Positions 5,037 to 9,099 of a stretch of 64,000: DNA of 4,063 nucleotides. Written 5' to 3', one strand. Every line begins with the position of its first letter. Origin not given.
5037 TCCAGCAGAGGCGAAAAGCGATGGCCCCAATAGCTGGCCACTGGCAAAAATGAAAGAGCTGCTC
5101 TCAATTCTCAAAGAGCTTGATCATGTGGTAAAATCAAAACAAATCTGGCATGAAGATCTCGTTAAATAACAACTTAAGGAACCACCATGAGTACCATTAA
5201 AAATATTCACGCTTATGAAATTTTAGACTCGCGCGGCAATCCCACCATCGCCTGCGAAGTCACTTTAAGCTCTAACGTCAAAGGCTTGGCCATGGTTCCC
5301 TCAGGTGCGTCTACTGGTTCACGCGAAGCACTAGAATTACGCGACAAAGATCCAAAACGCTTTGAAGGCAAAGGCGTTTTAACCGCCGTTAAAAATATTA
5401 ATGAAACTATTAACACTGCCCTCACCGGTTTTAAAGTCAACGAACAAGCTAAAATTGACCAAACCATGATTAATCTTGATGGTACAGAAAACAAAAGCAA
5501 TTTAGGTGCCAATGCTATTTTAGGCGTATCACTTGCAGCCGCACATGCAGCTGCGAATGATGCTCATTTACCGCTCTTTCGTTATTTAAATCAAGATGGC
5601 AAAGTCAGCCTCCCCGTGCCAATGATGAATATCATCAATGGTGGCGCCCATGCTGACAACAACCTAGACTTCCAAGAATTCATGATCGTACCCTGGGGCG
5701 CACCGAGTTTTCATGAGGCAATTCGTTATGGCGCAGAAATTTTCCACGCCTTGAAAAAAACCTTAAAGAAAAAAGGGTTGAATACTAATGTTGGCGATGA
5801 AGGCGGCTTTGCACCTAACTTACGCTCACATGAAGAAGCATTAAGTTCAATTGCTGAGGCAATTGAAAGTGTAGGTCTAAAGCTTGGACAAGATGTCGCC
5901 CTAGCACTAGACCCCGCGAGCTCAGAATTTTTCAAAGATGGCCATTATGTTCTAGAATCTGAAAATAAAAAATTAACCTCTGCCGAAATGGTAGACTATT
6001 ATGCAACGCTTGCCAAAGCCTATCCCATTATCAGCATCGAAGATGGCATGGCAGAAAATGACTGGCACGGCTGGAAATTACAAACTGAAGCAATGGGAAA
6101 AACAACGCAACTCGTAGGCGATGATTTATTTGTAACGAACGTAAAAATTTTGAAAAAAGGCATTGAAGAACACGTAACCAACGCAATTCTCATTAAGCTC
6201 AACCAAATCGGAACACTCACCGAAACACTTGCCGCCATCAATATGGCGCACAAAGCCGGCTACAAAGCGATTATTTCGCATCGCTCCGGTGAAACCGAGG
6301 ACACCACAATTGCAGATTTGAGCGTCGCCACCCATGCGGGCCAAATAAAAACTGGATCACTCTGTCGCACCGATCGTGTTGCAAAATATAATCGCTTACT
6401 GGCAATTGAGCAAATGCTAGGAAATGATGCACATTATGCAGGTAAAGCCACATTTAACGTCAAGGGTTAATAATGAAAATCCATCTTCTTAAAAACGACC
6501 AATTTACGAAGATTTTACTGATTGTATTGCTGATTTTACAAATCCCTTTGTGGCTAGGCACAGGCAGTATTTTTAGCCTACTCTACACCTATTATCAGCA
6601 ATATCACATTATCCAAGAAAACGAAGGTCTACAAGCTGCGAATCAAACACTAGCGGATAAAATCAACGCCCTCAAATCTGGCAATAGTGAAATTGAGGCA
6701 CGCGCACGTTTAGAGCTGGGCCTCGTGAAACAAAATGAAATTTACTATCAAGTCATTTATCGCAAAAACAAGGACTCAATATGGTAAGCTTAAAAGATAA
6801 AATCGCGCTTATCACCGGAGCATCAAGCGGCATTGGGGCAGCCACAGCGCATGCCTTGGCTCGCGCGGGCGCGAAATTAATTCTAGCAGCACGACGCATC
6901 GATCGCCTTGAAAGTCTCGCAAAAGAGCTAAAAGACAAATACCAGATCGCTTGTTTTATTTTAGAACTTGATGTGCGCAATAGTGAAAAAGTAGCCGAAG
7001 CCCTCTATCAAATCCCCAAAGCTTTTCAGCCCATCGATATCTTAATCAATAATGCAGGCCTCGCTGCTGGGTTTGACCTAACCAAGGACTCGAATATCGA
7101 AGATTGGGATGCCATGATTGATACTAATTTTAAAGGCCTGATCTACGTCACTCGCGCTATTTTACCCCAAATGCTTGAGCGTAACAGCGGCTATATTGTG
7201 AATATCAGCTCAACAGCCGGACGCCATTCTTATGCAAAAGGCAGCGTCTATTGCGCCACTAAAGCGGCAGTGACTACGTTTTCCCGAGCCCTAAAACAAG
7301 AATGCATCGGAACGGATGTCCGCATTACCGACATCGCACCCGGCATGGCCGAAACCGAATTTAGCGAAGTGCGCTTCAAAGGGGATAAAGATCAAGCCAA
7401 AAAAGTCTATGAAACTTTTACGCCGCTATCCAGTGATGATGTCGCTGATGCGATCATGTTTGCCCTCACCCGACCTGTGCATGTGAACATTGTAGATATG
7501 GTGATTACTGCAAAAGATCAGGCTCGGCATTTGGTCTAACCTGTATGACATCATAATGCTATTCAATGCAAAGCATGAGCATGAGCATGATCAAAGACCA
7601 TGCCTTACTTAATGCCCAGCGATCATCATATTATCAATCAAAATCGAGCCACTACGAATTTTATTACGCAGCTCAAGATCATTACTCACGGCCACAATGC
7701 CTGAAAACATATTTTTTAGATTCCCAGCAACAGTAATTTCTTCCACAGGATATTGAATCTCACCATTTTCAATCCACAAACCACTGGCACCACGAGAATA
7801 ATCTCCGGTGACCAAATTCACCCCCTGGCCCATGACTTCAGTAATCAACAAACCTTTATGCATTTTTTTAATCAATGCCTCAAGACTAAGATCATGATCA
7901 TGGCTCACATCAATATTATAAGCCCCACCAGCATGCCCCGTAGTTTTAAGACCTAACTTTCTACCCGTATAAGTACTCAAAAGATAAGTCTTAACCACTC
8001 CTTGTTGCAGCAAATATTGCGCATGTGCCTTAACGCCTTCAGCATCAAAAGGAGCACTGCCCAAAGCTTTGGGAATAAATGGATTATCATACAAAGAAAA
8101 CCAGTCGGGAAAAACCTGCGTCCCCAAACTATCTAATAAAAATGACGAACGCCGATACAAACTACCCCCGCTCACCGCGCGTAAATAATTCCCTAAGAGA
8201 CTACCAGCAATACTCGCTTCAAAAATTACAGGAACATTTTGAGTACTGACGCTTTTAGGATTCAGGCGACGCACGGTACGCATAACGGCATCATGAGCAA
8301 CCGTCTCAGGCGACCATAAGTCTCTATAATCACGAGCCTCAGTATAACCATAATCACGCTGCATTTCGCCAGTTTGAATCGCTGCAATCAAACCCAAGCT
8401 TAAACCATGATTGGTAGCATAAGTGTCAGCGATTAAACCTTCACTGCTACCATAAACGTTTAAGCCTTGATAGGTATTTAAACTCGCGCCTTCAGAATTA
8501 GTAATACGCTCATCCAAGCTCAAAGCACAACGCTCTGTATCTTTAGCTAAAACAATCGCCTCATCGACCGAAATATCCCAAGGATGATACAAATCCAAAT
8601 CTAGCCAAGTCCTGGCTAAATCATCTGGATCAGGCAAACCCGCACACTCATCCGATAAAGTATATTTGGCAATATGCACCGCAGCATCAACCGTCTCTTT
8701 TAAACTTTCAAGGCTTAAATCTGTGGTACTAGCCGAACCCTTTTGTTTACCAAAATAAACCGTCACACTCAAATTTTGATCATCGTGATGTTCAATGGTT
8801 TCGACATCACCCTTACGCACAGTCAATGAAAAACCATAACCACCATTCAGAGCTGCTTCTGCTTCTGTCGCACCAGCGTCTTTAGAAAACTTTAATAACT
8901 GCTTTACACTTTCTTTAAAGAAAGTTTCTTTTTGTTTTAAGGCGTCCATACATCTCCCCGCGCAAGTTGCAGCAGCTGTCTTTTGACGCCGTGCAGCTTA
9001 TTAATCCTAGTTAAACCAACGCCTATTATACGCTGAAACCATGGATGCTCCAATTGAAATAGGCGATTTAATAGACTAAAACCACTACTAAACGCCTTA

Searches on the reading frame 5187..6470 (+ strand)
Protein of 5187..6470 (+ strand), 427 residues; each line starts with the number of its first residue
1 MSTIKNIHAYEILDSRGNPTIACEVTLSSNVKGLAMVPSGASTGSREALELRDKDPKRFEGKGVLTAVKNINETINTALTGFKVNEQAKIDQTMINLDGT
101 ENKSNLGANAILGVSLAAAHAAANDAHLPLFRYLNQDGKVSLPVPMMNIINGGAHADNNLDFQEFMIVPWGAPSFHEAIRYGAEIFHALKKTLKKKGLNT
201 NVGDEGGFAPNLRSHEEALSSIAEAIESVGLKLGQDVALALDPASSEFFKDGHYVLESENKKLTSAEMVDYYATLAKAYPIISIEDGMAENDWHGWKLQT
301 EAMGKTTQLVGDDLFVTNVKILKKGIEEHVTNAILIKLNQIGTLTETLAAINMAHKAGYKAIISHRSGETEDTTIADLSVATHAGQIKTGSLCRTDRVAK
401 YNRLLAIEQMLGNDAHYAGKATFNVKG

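Call 48: search_protein_families(library=ncbifam, proteins=[window:5187-6470:+], max_evalue=1e-8)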
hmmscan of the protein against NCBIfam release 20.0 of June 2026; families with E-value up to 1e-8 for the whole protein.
window:5187-6470:+ (427 aa): 2 families
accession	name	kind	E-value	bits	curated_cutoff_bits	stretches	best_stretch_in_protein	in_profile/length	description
TIGR01060.2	eno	equivalog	4e-203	674.8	300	1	4-424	1-423/425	phosphopyruvate hydratase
NF006223.0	PRK08350.1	equivalog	4.7e-23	82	624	1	66-152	51-137/341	hypothetical protein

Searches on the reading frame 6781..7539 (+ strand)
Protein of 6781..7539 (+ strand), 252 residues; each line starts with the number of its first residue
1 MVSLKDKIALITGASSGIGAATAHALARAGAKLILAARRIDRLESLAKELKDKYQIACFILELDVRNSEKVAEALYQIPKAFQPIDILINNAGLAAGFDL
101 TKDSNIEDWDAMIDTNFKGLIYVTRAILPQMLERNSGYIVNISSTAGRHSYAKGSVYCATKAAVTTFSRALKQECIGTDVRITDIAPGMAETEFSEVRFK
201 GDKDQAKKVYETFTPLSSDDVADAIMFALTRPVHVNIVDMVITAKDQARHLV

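Call 48: search_protein_families(library=ncbifam, proteins=[window:6781-7539:+], max_evalue=1e-8)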
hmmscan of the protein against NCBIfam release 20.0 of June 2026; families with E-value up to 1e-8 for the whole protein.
window:6781-7539:+ (252 aa): 217 families (the best 25 are shown)
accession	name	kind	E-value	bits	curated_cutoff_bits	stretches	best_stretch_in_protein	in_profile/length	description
NF007829.0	PRK10538.1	equivalog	1.1e-75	254.2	411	1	8-240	2-231/248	bifunctional NADP-dependent 3-hydroxy acid dehydrogenase/3-hydroxypropionate dehydrogenase YdfG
NF005806.0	PRK07666.1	equivalog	7.4e-53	179.3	286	1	2-229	3-221/239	3-ketoacyl-ACP reductase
NF005672.0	PRK07454.1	equivalog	1e-51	175.5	234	1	5-243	5-235/241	SDR family oxidoreductase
NF005594.0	PRK07326.1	equivalog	3.1e-51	174.2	271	1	3-232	3-219/237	SDR family oxidoreductase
NF005559.1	PRK07231.1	subfamily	3e-48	164.5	215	1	4-227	2-227/249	glucose 1-dehydrogenase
NF004825.0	PRK06181.1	equivalog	3.7e-47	160.8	215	1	2-237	2-236/268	SDR family oxidoreductase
NF009466.0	PRK12826.1-2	subfamily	8.1e-45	153.2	222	1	6-227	3-224/248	3-oxoacyl-ACP reductase FabG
NF005495.0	PRK07109.1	subfamily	4.3e-44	151.1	264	1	3-238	5-237/334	SDR family oxidoreductase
NF052558.1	MBtsdlDhBudC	equivalog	1e-43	149.7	270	1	5-227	2-221/250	meso-2,3-butanediol dehydrogenase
NF005878.0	PRK07825.1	subfamily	1.3e-43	149.4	287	1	3-245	6-233/278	short chain dehydrogenase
NF004791.0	PRK06138.1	equivalog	7.6e-43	146.6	312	1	3-227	2-229/252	SDR family oxidoreductase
NF004818.0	PRK06172.1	equivalog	2.8e-42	144.8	336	1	2-227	3-230/253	SDR family oxidoreductase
NF040690.1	mycolate_SDR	equivalog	3e-42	144.9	380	1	5-229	7-225/265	mycolate reductase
NF038213.1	SDR_TniO_fam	equivalog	4.4e-42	144.2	300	1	6-243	2-245/249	SDR family oxidoreductase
NF006565.0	PRK09072.1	equivalog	1.8e-41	142.4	238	1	3-208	2-202/265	SDR family oxidoreductase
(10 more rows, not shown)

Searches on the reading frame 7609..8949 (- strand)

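Call 48: search_protein_families(library=ncbifam, proteins=[window:7609-8949:-], max_evalue=1e-8)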
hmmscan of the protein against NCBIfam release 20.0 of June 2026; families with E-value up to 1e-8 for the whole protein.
window:7609-8949:- (446 aa): 3 families
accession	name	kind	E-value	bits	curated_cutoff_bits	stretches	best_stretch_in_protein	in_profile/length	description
NF008268.0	PRK11040.1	equivalog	6.3e-154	512.9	438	1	5-445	8-445/446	metalloprotease PmbA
NF040952.1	Arch_mtprotase_TldD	equivalog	3.5e-19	68.9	635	1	17-427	2-414/443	zinc metalloprotease TldD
NF008006.0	PRK10735.1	equivalog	6.5e-14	51.2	513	1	54-430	60-450/481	metalloprotease TldD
